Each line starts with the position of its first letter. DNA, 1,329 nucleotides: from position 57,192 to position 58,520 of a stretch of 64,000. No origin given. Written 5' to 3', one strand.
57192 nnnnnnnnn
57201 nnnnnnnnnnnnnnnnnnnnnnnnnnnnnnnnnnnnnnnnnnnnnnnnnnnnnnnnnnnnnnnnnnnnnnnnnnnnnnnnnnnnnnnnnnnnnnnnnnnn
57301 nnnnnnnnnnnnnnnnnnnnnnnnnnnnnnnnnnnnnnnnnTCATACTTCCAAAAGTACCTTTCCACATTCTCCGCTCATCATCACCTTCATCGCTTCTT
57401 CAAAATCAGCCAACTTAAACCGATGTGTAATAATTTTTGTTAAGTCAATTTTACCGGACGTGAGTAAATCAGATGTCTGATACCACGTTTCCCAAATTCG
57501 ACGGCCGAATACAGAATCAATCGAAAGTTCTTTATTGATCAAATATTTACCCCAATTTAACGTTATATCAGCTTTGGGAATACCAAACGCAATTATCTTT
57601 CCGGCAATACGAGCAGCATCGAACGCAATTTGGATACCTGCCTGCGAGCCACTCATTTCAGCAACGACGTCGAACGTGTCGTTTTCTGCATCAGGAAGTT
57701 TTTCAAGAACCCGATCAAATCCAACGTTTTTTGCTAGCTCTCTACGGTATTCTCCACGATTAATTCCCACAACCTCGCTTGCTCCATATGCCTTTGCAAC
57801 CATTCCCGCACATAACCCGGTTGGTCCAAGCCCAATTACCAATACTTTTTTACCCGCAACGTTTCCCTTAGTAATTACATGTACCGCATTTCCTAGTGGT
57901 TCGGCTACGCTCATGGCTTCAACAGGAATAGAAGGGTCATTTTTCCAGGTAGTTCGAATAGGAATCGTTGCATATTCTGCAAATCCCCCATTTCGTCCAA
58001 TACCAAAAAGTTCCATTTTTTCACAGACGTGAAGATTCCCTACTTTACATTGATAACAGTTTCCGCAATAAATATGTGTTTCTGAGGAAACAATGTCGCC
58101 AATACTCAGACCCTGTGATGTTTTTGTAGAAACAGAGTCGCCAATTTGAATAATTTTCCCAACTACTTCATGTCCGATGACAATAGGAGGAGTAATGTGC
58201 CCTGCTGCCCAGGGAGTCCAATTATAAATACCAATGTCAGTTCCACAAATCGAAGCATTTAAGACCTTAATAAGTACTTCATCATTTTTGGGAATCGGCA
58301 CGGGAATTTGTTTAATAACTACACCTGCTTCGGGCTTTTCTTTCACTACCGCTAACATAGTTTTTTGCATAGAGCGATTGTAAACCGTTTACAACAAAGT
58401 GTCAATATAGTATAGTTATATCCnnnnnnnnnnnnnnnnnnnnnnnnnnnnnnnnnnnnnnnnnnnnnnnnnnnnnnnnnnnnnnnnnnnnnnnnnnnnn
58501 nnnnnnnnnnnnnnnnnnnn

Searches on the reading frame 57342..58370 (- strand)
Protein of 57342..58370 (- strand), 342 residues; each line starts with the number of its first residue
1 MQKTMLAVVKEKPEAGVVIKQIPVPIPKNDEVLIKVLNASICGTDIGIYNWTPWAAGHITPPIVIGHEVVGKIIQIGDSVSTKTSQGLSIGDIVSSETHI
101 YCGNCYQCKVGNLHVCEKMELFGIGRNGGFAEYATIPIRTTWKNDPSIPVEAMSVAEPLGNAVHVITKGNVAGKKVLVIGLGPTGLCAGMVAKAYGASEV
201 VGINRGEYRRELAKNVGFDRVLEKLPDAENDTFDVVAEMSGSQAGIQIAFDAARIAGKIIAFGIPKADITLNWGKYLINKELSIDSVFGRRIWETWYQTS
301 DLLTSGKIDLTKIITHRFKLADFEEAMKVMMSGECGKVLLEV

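Call 6: search_protein_families(library=pfam, proteins=[window:57342-58370:-])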
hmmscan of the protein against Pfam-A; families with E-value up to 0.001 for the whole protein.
window:57342-58370:- (342 aa): 2 families
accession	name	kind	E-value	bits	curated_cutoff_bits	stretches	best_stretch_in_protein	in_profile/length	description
PF08240.17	ADH_N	-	6.9e-23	81.3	23.5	1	29-143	2-101/104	Alcohol dehydrogenase GroES-like domain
PF00107.32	ADH_zinc_N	-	9.8e-19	68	31.8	1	183-304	1-128/129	Zinc-binding dehydrogenase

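Call 47: find_related_loci(query=window:57342-58370:-, collection=metagenome_contigs, flank=10000)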
Query window:57342-58370:- (342 aa) in metagenome_contigs; peptide patterns used: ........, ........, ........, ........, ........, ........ (x = any residue, [..] = any of these).
160 stretches matched a pattern; 49 encode a relative of the query (tblastn E <= 1e-3); 49 distinct loci.
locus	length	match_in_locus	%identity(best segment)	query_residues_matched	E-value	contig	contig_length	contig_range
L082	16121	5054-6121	80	1-342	0e+0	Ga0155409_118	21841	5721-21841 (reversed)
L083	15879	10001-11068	80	1-342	0e+0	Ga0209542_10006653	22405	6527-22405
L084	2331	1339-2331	78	1-329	0e+0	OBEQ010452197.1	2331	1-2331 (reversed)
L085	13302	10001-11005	72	3-341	5e-171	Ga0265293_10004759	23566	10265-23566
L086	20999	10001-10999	73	5-341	5e-170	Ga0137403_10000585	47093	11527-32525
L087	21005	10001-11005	71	2-340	1e-168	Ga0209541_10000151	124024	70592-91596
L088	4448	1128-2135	71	1-340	2e-173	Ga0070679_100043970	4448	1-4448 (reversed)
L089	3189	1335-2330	71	5-340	6e-177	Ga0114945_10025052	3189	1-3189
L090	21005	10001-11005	71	2-340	8e-168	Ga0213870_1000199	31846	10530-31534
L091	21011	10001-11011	69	1-341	1e-166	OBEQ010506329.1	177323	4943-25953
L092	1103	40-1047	70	2-341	0e+0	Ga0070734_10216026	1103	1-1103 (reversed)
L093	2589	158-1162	70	2-340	4e-177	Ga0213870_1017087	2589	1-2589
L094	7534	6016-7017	70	3-340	1e-165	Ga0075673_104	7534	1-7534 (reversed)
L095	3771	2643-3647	70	2-340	1e-171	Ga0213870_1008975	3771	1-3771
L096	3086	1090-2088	71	5-341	1e-173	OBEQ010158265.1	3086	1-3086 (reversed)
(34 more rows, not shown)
